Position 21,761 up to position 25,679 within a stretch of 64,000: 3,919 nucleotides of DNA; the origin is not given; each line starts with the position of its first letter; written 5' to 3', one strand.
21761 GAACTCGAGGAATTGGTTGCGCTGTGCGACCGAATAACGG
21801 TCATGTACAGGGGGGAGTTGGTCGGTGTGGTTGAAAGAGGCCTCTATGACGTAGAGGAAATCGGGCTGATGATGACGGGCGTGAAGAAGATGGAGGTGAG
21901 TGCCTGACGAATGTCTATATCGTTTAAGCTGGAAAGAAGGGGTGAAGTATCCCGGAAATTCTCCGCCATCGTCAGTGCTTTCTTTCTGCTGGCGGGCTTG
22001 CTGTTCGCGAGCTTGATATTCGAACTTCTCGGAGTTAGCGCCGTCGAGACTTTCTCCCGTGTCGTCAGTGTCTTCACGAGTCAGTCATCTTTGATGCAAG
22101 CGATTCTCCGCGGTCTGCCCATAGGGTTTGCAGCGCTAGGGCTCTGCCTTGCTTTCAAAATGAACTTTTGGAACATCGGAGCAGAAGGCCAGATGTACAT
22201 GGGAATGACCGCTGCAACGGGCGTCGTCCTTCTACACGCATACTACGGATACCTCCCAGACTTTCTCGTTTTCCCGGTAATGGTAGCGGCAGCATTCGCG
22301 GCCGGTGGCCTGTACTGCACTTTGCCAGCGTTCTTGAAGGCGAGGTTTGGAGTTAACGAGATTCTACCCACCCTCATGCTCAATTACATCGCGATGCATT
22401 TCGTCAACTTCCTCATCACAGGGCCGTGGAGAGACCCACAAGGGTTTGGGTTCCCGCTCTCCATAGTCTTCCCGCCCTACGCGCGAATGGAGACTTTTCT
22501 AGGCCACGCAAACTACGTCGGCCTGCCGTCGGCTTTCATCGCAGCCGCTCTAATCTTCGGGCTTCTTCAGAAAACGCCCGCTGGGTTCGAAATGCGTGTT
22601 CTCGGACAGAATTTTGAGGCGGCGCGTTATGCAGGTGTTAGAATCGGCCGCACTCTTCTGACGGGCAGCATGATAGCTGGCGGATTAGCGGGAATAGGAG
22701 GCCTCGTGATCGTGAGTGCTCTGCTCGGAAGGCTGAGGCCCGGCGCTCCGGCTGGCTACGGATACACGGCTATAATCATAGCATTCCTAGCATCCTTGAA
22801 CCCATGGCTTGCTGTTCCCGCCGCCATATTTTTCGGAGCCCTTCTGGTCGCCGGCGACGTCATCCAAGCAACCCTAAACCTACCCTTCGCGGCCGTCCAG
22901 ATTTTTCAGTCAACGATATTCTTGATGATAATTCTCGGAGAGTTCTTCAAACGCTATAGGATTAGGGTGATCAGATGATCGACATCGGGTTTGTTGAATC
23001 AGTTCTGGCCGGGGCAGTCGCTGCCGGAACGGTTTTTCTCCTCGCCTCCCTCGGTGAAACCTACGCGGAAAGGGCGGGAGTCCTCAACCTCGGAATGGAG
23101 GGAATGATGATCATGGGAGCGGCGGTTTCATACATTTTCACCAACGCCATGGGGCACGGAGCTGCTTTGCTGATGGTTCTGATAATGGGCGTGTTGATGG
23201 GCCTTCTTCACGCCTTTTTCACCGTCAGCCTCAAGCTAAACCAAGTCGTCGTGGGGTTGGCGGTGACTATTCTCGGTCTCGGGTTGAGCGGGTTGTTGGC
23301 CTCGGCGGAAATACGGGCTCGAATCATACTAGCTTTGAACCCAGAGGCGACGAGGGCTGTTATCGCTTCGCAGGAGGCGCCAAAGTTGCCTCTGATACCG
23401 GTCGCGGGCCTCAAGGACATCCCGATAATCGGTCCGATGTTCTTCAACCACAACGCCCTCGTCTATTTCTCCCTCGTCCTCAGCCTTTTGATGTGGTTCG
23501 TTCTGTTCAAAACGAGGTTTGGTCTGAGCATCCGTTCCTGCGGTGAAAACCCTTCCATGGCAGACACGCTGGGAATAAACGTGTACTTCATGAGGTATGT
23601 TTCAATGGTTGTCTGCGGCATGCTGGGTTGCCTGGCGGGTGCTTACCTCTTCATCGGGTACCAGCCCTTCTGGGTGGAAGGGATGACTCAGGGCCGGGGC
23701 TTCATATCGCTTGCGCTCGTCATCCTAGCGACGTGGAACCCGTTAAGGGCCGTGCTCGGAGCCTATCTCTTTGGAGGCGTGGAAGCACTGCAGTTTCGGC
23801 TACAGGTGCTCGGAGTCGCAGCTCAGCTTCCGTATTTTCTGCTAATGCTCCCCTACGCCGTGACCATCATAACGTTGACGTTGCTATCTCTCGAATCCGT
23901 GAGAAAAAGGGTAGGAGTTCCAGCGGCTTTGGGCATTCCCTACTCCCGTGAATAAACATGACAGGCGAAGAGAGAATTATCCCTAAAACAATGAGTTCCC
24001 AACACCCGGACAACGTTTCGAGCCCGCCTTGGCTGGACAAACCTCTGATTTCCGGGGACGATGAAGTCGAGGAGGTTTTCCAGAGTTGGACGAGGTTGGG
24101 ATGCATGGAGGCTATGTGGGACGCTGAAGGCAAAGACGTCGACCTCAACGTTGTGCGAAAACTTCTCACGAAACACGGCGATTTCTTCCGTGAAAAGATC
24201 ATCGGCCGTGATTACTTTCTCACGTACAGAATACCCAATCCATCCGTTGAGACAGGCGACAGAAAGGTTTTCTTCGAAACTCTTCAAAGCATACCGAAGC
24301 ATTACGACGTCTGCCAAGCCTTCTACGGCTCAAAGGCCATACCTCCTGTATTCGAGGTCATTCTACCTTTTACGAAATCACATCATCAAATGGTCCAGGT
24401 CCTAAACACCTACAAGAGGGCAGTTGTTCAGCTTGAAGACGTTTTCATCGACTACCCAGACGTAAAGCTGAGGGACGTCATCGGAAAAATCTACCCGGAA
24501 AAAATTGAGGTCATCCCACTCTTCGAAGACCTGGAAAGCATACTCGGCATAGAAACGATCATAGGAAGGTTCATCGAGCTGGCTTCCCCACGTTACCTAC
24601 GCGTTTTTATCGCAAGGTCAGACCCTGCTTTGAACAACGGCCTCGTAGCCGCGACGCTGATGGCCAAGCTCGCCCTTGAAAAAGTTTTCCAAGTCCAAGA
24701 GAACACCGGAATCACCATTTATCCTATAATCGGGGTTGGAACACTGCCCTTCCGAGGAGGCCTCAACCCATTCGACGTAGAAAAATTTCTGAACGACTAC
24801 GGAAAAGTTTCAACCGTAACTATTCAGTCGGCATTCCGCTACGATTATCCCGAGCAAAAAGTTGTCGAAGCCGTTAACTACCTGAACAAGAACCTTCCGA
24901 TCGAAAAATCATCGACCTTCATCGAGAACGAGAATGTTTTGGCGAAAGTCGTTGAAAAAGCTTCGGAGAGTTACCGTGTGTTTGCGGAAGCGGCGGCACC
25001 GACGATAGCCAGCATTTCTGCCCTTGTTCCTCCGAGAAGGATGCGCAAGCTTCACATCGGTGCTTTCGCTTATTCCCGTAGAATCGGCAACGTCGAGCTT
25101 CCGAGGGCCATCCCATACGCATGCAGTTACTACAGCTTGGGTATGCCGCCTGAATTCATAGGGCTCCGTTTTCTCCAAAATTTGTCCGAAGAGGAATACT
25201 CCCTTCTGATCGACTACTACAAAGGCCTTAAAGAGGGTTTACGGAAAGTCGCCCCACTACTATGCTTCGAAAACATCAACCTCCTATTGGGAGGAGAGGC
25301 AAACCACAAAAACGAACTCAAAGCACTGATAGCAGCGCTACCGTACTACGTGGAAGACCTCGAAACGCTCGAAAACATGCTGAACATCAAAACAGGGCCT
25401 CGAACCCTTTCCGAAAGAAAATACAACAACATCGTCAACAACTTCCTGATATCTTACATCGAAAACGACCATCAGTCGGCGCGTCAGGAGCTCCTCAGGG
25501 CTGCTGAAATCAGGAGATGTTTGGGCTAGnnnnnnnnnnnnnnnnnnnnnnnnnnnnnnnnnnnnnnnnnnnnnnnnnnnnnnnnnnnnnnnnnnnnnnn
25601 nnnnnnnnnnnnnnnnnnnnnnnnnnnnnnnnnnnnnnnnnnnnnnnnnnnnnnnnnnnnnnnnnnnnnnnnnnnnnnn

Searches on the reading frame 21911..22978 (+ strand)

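Call 81: search_protein_families(library=pfam, proteins=[window:21911-22978:+], max_evalue=0.001)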
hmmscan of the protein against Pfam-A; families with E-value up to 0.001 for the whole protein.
window:21911-22978:+ (355 aa): 1 family
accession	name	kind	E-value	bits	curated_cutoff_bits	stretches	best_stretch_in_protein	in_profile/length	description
PF02653.21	BPD_transp_2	-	8.1e-32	110.8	26.8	1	63-338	4-266/269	Branched-chain amino acid transport system / permease component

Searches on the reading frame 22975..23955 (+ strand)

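Call 81: search_protein_families(library=pfam, proteins=[window:22975-23955:+], max_evalue=0.001)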
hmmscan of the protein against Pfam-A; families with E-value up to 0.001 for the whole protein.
window:22975-23955:+ (326 aa): 1 family
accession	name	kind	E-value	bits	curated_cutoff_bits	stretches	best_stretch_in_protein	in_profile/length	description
PF02653.21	BPD_transp_2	-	2.8e-34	118.9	26.8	1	15-300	6-268/269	Branched-chain amino acid transport system / permease component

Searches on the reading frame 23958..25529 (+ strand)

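Call 29: search_protein_families(library=pfam, proteins=[window:23958-25529:+], max_evalue=0.00001)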
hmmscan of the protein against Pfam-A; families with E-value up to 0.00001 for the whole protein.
window:23958-25529:+ (523 aa): 1 family
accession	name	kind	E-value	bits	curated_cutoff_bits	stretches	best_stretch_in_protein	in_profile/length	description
PF14010.12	PEPcase_2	-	4.3e-163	543.8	25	1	8-523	1-493/493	Phosphoenolpyruvate carboxylase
